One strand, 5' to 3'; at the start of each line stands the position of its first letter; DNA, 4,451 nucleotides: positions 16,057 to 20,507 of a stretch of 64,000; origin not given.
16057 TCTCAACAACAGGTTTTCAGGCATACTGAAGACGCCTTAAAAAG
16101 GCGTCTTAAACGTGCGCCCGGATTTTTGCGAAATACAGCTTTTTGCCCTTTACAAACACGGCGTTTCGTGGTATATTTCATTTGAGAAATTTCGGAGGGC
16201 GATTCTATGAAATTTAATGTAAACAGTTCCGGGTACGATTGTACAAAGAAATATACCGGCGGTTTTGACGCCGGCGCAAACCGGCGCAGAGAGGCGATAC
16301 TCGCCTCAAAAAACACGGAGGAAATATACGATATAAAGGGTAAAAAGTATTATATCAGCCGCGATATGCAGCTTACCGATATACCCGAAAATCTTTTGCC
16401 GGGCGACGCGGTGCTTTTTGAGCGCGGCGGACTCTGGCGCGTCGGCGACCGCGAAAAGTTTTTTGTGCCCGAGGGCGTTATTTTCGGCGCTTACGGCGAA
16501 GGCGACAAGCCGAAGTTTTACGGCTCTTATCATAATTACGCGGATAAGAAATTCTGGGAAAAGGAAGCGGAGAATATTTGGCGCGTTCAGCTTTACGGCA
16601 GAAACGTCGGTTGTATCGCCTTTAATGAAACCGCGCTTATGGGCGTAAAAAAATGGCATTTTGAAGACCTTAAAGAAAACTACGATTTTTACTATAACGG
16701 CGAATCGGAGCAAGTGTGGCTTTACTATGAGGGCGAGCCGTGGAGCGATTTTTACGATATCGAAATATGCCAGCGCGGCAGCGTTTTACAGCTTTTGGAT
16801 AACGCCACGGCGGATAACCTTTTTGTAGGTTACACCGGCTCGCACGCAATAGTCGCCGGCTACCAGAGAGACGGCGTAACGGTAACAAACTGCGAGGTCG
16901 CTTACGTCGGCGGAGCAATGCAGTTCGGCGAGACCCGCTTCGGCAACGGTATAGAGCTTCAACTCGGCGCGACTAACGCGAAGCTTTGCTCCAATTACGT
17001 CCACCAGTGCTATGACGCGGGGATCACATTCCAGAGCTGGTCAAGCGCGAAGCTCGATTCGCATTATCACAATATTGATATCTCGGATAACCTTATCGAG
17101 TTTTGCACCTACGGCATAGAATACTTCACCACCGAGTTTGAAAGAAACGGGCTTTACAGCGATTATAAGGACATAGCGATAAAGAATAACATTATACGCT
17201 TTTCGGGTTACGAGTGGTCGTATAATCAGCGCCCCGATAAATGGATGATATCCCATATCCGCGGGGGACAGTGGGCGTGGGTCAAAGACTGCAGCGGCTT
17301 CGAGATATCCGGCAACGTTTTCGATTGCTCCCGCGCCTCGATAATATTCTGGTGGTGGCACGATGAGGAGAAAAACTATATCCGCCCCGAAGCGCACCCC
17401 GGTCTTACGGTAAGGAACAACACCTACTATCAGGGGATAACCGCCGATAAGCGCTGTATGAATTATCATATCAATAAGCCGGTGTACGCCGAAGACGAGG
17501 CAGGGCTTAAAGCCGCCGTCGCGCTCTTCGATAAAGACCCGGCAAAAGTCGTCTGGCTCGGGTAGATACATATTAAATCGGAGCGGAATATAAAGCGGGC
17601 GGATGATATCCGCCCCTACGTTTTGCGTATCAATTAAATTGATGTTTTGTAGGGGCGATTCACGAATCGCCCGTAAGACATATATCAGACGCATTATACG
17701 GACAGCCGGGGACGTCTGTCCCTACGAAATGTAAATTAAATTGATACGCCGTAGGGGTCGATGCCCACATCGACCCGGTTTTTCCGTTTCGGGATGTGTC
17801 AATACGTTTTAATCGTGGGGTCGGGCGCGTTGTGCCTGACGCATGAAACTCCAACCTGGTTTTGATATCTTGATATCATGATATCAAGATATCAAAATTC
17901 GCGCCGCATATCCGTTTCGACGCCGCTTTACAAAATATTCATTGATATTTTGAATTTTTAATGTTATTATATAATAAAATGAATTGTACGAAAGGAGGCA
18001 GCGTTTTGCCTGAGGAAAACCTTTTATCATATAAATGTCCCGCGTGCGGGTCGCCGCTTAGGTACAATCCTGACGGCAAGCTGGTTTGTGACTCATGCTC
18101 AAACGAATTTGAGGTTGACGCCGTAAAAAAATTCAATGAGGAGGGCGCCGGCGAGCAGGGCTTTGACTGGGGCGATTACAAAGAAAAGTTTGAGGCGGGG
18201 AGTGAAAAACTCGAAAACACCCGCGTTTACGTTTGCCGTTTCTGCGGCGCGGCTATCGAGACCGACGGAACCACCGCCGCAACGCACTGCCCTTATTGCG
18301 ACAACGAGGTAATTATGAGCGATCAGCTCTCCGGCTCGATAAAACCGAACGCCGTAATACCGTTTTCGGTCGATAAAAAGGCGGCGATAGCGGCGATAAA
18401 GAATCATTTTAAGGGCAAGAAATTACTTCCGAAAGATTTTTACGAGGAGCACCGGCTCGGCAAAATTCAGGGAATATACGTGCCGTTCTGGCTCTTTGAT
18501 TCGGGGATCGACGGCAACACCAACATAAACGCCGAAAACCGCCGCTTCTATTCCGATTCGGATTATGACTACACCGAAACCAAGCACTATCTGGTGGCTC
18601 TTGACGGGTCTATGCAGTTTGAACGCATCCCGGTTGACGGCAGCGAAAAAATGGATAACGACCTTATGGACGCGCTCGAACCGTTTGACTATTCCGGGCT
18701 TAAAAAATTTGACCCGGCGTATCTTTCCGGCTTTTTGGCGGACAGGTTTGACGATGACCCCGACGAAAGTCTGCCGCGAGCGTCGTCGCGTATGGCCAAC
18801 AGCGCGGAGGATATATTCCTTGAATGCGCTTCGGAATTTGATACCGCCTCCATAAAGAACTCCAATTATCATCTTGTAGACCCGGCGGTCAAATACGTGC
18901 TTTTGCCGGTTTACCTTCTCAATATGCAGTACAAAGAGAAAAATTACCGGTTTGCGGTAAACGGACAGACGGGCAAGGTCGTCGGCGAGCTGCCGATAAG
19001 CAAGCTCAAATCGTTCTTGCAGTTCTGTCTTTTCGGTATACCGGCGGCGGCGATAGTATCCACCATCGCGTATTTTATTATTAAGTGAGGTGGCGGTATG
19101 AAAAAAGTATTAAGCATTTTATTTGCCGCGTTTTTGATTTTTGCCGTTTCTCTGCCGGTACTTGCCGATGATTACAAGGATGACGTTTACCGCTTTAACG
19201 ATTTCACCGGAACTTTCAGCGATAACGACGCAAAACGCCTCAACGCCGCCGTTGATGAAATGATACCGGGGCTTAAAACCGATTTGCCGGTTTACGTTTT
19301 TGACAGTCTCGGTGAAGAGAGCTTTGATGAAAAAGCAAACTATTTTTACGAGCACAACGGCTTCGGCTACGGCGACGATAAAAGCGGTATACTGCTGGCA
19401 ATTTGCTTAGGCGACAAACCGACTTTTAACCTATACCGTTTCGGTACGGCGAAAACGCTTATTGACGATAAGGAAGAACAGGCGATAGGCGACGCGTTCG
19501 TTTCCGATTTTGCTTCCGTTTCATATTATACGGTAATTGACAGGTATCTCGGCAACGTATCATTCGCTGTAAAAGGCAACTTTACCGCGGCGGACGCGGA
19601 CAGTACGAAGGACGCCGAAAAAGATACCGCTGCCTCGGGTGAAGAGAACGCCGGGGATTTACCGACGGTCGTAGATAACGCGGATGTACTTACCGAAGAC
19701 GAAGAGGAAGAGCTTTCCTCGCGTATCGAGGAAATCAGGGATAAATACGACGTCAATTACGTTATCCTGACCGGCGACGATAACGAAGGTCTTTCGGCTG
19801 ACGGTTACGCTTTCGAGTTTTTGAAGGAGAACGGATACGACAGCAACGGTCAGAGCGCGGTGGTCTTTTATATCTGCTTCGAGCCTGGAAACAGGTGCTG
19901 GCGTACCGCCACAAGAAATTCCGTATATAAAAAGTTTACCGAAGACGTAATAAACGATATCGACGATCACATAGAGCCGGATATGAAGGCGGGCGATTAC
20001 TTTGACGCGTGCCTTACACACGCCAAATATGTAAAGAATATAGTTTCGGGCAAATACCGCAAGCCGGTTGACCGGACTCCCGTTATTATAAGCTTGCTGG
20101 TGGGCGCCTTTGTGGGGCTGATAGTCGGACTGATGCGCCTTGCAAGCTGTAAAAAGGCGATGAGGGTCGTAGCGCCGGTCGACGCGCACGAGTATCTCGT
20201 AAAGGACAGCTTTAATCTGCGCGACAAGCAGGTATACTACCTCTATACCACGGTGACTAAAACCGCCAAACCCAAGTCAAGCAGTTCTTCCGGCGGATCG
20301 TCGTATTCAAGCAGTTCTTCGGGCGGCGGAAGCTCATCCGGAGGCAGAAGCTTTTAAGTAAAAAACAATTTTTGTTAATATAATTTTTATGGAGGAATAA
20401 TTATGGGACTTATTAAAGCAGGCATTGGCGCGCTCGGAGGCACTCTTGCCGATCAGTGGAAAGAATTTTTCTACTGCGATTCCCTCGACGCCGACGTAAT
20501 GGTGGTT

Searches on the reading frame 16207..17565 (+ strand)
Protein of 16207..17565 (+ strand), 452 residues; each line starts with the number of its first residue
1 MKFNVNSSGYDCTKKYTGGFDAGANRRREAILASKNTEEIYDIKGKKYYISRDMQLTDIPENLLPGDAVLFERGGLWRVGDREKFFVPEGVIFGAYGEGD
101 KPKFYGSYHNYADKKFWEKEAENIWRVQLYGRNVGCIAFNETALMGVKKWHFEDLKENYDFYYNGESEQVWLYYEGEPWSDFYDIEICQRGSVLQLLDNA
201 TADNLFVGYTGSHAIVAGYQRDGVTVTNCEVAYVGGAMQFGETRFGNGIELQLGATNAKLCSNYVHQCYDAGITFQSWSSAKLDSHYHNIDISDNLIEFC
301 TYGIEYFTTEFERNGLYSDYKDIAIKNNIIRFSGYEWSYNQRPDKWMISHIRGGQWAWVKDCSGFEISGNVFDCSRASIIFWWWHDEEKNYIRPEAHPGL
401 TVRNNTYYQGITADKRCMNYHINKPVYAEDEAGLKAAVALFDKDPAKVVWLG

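Call 56: search_protein_families(library=pfam, proteins=[window:16207-17565:+], max_evalue=0.0001)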
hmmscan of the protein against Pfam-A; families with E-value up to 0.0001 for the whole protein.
window:16207-17565:+ (452 aa): 1 family
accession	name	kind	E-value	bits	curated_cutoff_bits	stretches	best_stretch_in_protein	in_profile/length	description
PF13229.12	Beta_helix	-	4.8e-05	23.5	25.9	0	215-309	71-147/158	Right handed beta helix region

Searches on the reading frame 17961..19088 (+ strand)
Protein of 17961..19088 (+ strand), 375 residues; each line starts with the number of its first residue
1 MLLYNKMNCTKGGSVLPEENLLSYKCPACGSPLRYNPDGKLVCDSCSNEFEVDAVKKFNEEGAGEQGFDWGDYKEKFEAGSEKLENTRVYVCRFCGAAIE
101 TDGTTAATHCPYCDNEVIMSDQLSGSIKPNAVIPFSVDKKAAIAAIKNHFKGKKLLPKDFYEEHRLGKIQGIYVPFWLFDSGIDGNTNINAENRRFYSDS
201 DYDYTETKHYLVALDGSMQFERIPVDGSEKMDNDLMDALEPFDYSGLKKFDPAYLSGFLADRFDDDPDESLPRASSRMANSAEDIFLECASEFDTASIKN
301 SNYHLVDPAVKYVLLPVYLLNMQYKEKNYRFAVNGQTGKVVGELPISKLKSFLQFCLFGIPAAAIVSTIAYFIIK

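Call 56: search_protein_families(library=pfam, proteins=[window:17961-19088:+], max_evalue=0.0001)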
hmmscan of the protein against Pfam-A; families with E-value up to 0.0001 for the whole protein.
window:17961-19088:+ (375 aa): 2 families
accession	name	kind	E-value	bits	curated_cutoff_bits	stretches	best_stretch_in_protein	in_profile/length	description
PF08271.17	Zn_Ribbon_TF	-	2.8e-05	24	29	0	24-54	1-33/43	TFIIB zinc-binding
PF06677.18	Auto_anti-p27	-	4.6e-05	23.9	24.1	0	21-46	13-39/40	Sjogren's syndrome/scleroderma autoantigen 1 (Autoantigen p27)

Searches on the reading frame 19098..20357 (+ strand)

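Call 56: search_protein_families(library=pfam, proteins=[window:19098-20357:+], max_evalue=0.0001)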
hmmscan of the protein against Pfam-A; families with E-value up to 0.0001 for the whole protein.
window:19098-20357:+ (419 aa): 1 family
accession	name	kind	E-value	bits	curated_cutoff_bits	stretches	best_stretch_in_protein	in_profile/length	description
PF04536.20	TPM_phosphatase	-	6e-30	104.3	22.1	2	191-310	1-120/125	TPM domain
